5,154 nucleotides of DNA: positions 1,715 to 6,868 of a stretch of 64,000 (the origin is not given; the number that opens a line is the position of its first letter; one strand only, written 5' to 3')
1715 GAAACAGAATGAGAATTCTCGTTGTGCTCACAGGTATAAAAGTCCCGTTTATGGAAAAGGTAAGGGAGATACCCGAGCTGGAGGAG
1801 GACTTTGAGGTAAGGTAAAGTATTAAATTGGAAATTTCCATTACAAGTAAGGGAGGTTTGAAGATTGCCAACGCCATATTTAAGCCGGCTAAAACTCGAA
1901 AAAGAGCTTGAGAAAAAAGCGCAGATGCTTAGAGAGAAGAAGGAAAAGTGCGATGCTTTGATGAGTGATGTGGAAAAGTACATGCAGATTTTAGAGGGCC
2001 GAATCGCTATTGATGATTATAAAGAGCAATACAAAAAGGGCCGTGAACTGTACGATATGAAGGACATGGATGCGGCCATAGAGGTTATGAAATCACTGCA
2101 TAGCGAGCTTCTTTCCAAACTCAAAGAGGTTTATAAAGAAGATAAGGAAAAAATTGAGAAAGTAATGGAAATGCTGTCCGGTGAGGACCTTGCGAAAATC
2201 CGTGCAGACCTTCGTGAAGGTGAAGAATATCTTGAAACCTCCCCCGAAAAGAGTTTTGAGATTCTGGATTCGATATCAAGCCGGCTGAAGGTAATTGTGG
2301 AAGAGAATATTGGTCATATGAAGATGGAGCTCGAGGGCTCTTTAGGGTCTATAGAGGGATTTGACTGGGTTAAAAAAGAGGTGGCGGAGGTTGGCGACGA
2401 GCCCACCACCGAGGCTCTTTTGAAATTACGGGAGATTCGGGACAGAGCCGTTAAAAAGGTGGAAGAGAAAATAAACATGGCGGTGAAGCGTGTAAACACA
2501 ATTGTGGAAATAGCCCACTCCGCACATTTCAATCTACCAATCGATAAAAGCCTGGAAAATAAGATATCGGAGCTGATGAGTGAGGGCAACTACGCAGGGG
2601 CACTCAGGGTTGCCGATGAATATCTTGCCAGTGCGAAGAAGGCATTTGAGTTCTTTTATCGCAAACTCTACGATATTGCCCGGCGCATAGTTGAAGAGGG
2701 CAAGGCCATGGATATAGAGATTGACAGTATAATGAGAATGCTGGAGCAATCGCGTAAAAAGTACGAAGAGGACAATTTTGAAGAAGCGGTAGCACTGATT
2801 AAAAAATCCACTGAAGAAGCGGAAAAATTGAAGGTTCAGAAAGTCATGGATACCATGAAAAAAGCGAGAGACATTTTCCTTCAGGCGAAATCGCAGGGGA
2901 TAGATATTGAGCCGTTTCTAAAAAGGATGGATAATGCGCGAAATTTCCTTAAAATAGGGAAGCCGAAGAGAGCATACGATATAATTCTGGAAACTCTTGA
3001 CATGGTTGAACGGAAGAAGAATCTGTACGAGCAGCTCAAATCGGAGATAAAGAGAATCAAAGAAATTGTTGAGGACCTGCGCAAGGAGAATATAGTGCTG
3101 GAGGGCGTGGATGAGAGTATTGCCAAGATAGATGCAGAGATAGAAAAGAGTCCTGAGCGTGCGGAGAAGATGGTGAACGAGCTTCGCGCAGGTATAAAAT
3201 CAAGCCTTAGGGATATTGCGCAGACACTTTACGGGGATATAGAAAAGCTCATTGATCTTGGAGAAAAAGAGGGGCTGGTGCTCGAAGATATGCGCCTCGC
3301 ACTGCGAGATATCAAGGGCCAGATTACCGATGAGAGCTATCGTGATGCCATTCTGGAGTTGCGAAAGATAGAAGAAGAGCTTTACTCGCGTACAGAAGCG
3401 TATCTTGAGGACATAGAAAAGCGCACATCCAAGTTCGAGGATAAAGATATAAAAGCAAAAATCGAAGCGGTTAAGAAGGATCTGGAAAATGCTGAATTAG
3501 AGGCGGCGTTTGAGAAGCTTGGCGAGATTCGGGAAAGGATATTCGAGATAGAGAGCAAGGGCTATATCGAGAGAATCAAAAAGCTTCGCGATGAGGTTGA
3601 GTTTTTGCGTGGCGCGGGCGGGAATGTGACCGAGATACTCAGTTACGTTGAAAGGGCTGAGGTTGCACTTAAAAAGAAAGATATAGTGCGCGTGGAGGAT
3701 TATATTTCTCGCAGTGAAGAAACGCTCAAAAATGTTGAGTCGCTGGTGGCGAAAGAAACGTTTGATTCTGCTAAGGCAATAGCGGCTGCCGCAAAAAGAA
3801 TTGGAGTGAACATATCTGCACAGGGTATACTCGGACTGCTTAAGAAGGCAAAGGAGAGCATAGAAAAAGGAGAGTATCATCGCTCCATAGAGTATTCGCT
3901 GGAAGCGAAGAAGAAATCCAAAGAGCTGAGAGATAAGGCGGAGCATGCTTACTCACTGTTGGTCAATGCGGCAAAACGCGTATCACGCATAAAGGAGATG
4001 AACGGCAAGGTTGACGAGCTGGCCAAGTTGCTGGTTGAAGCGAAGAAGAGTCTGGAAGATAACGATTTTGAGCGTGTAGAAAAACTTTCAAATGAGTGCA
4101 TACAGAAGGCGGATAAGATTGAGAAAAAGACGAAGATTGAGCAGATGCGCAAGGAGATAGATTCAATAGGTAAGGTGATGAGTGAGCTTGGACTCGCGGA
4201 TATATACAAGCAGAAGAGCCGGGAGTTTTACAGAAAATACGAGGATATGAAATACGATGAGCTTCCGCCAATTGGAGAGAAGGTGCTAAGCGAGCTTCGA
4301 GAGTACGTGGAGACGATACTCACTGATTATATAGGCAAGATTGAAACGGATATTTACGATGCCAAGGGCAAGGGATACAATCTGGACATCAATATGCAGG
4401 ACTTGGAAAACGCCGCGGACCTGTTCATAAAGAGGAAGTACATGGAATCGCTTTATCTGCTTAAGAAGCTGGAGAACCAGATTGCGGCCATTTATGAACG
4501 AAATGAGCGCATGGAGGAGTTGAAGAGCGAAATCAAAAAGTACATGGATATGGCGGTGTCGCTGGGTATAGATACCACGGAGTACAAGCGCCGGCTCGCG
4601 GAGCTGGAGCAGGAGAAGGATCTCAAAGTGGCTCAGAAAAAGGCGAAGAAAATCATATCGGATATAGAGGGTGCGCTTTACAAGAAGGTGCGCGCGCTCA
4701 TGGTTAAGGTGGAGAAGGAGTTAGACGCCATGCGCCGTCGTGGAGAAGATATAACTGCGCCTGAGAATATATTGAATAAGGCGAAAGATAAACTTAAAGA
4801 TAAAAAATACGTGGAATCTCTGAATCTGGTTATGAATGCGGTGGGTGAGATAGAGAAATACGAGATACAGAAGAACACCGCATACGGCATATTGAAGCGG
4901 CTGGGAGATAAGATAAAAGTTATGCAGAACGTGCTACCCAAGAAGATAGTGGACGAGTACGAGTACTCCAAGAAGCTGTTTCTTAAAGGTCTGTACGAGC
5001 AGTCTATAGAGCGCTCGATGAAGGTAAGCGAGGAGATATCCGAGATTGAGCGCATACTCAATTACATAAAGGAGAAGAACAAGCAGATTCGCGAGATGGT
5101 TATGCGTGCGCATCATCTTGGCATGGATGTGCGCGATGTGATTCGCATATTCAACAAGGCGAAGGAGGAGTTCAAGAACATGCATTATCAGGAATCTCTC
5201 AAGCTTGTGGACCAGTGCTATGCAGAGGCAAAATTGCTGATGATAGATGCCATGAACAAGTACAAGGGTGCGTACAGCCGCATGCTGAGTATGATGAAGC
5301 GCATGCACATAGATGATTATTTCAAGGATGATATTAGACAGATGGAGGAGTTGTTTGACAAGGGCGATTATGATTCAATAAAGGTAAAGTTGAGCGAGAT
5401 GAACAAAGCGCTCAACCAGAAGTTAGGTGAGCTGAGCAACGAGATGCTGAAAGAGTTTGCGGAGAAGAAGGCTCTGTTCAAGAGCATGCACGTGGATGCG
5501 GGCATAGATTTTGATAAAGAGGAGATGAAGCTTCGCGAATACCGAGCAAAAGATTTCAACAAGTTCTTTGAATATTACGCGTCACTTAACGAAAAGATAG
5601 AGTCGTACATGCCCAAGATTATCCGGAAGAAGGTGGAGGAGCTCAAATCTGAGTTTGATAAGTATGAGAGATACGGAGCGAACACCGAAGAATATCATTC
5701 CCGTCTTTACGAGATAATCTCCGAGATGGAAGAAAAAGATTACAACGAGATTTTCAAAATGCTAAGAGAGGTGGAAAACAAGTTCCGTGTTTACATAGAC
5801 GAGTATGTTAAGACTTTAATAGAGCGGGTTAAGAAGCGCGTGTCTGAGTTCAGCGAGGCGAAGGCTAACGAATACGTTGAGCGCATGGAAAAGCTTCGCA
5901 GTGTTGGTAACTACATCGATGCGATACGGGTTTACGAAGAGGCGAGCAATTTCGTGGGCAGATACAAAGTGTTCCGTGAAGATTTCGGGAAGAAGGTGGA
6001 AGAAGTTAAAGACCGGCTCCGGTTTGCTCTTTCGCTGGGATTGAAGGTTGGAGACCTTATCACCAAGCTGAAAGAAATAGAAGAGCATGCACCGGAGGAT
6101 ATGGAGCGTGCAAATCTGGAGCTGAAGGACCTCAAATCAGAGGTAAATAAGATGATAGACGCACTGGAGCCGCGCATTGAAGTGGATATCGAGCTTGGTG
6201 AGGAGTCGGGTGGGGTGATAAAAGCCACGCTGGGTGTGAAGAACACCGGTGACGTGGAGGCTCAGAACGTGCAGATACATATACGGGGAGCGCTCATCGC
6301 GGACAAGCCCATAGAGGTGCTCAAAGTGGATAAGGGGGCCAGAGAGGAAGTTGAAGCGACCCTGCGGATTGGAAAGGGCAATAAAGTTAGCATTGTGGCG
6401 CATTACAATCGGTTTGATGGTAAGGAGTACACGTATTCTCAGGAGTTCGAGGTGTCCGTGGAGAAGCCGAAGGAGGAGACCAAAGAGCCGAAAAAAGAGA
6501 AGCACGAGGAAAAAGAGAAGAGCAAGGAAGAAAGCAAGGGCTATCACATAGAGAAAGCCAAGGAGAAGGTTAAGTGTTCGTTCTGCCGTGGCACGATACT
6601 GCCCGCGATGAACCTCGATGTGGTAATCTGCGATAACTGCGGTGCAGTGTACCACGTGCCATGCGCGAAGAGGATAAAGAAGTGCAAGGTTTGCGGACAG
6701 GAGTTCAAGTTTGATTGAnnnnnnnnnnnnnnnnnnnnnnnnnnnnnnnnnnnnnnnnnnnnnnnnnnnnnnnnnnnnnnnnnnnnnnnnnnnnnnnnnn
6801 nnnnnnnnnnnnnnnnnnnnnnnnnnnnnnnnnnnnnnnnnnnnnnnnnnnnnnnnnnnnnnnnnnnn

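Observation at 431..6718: CdrS-like RHH - FtsZ - 1617-aa scaffold protein: a candidate three-gene division/cytoskeletal module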

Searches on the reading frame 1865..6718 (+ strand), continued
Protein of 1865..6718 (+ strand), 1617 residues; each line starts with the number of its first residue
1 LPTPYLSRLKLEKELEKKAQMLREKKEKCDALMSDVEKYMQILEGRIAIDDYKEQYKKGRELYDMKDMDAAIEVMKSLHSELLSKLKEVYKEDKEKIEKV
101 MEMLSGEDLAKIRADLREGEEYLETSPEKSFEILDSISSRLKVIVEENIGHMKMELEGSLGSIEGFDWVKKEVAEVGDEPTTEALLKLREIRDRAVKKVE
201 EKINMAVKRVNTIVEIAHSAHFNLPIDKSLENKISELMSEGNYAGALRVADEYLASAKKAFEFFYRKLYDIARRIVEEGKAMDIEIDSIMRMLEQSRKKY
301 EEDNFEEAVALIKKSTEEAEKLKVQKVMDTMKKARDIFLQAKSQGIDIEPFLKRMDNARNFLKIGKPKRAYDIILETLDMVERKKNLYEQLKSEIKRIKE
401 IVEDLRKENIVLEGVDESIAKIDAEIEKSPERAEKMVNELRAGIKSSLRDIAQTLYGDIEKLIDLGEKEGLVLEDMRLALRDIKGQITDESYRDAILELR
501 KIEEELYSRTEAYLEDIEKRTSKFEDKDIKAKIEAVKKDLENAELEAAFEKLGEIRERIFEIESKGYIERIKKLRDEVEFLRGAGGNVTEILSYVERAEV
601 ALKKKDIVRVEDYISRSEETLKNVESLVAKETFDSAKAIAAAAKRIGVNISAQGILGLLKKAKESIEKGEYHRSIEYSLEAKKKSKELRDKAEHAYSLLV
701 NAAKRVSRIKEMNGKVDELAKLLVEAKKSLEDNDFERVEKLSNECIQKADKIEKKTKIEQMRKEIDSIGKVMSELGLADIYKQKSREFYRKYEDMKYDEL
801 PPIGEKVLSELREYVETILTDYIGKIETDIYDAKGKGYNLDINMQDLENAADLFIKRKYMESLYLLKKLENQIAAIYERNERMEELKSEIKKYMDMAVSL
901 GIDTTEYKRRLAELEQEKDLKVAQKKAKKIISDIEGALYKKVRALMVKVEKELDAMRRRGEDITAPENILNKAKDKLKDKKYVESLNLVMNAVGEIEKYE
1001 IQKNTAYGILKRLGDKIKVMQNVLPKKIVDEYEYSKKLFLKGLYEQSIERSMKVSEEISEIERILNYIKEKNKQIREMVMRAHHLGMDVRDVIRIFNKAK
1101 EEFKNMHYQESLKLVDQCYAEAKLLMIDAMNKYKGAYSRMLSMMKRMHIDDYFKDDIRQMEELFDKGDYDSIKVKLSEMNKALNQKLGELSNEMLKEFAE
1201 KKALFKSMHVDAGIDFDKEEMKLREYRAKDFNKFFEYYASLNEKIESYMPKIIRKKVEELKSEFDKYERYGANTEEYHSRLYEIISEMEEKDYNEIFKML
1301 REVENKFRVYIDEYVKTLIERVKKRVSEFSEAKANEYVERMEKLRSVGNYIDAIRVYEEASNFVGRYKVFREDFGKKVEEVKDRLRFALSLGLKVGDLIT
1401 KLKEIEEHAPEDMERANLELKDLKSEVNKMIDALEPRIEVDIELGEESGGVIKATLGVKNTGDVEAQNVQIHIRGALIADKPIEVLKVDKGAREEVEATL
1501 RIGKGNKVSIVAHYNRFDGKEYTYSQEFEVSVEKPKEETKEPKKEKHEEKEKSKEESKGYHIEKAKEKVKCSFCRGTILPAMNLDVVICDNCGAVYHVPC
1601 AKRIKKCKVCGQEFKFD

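Call 90: find_related_loci(query=A2, collection=metagenome_contigs, flank=9000)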
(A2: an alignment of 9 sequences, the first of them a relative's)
Query A2 (1491 aa) in metagenome_contigs; peptide patterns used: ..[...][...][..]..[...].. (x = any residue, [..] = any of these).
130 stretches matched a pattern; 26 encode a relative of the query (tblastn E <= 1e-3); 26 distinct loci.
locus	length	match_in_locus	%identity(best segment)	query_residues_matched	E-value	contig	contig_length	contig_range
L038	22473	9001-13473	100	1-1491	0e+0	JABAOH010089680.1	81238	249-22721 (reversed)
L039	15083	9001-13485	25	2-1487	3e-122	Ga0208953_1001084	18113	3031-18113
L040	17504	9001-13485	25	2-1487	5e-121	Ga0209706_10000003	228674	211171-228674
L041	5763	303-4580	24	1-1487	2e-86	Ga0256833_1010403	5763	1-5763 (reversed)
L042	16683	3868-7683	23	2-1290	4e-73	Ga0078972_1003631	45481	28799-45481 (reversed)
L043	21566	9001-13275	24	10-1487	9e-71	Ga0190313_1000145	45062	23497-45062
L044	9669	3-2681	24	121-1487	4e-51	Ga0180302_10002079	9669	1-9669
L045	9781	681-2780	21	771-1487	1e-16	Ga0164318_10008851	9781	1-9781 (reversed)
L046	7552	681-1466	27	1219-1487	4e-16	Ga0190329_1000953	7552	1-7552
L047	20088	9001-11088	20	777-1491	6e-16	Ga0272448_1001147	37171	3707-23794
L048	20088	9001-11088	21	777-1491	4e-16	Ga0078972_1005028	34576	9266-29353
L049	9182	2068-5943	26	1171-1487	3e-14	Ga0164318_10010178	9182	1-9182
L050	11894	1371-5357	27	287-1487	1e-12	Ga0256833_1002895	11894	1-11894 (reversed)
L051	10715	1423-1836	35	1352-1487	1e-11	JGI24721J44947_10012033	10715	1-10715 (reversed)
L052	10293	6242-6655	35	1352-1487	1e-11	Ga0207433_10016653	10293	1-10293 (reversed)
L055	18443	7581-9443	33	35-548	3e-4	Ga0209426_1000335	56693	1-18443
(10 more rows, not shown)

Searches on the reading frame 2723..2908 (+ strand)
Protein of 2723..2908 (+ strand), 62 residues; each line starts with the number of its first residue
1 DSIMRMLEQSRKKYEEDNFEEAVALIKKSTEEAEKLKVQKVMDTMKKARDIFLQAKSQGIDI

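Call 96: search_solved_structures(query=A7, max_evalue=10)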
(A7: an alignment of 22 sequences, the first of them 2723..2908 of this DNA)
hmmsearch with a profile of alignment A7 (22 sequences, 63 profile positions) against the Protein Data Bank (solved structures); distinct sequences matched with E-value up to 10: 151 (the best 60 are shown).
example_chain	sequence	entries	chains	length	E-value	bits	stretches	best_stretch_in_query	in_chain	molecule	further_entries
8bu0_A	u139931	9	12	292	2.9e-18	69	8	10-31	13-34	Consensus tetratricopeptide repeat protein | Crystal structure of an 8-repeat consensus TPR superhelix with Zinc. | Monomer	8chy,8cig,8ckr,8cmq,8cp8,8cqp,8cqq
9qhb_A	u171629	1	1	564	1.2e-17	67.1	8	10-31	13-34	Engineered tetratricopeptide repeat protein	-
9qhc_A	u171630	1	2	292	5.6e-11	45.7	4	10-31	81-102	Engineered tetratricopeptide repeat protein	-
2fo7_A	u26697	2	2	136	1.9e-10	44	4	8-31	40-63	SYNTHETIC CONSENSUS TPR PROTEIN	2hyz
8ch0_A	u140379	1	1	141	2.2e-10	43.8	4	8-31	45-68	Consensus tetratricopeptide repeat protein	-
2wqh_A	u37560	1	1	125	1.3e-07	35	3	9-31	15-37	CTPR3Y3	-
1na0_A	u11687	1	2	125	1.3e-07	35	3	9-31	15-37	designed protein CTPR3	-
3kd7_A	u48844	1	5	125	3.2e-06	30.5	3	11-31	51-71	CTPR390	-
9gzg_A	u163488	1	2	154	1.1e-05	28.8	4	6-31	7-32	Engineered CTPR protein with glutamic acids for conductivity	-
2avp_A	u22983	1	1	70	1.5e-05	28.3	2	7-31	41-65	synthetic consensus TPR protein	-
1na3_A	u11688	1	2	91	4.2e-05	26.9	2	8-31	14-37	designed protein CTPR2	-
6vfh_A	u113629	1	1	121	5.1e-05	26.6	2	9-31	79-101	T33_dn10A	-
6v8e_A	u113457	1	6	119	7.4e-05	26.1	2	8-31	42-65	Designed protein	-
6vfi_B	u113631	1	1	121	8.1e-05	26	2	8-31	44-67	O43_dn18B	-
7obi_A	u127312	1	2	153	0.0003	24.2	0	14-31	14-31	CTPR-rv4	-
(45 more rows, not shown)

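Call 97: search_protein_families(library=pfam, alignment_id=A7, max_evalue=1)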
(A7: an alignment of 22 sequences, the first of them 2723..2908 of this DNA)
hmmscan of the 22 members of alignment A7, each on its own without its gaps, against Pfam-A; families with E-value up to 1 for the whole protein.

A. member 1, window:2723-2908:+ (62 aa): 3 families
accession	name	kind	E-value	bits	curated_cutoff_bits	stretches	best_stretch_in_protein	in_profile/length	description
PF15236.11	CCDC66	-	0.0044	17.2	29.9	1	3-53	90-134/154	Coiled-coil domain-containing protein 66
PF16528.11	Exo84_C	-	0.0074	16.6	32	0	43-60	90-107/205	Exocyst component 84 C-terminal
PF10073.14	GapR_DNA-bd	-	0.033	14.2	22.6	1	27-61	6-39/72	GapR-like, DNA-binding domain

B. families by the number of members that match (of 22 scanned): 50 families (the first 25 are shown)
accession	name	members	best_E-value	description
PF10475.15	Vps54_N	2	0.033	Vacuolar-sorting protein 54, of GARP complex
PF19775.4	DUF6261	1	0.00034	Family of unknown function (DUF6261)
PF03449.20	GreA_GreB_N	1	0.00075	Transcription elongation factor, N-terminal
PF11827.13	DUF3347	1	0.00076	Protein of unknown function (DUF3347)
PF15236.11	CCDC66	1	0.0044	Coiled-coil domain-containing protein 66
PF04212.24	MIT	1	0.0049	MIT (microtubule interacting and transport) domain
PF13863.11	DUF4200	1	0.0051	Domain of unknown function (DUF4200)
PF16528.11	Exo84_C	1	0.0074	Exocyst component 84 C-terminal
PF15825.10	FAM25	1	0.014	FAM25 family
PF20648.2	DUF6809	1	0.015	Family of unknown function (DUF6809)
PF14276.11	DUF4363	1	0.017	Domain of unknown function (DUF4363)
PF05103.18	DivIVA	1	0.024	DivIVA protein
PF17569.7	DUF5475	1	0.027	Family of unknown function (DUF5475)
PF12654.12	DUF3786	1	0.03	Domain of unknown function (DUF3786)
PF09568.16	RE_MjaI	1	0.032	MjaI restriction endonuclease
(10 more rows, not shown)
